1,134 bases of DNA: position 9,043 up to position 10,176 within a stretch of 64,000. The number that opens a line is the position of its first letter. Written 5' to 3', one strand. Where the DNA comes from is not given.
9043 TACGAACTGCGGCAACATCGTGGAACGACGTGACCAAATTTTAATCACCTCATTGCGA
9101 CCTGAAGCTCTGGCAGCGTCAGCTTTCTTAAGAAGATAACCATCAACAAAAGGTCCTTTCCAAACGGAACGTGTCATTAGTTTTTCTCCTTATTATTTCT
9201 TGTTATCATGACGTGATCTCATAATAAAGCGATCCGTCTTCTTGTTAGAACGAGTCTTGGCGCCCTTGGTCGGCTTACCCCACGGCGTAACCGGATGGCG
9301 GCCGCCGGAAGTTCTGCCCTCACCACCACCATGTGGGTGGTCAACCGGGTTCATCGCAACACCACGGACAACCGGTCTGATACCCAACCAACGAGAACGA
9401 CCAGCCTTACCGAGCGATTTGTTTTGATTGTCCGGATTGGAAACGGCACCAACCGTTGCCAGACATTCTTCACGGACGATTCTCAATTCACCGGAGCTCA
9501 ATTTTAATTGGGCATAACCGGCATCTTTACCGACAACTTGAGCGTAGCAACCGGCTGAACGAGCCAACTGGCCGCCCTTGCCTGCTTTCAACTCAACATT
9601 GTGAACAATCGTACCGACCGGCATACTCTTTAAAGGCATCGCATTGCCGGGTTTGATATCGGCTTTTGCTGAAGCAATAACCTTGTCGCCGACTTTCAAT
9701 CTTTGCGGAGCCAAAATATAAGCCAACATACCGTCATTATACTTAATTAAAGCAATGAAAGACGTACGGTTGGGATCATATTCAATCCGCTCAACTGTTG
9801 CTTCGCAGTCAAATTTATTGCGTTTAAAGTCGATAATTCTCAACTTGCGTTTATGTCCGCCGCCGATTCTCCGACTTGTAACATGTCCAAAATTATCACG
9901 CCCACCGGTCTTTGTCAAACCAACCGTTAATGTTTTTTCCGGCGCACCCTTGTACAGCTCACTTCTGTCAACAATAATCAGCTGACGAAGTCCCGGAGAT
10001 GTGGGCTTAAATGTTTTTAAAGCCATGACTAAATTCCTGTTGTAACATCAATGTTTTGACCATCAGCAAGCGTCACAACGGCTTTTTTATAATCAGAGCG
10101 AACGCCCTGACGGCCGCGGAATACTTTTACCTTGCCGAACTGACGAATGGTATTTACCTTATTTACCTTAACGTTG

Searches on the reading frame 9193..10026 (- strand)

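Call 98: search_protein_families(library=pfam, proteins=[window:9193-10026:-], max_evalue=0.00001)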
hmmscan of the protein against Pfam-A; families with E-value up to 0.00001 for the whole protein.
window:9193-10026:- (277 aa): 2 families
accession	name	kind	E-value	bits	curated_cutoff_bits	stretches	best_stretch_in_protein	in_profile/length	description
PF03947.24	Ribosomal_L2_C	-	7e-59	197.8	33.7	1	125-250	1-126/126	Ribosomal Proteins L2, C-terminal domain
PF00181.30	Ribosomal_L2_N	-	1.1e-32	112.3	23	1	42-117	1-76/77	Ribosomal Proteins L2, RNA binding N-terminal domain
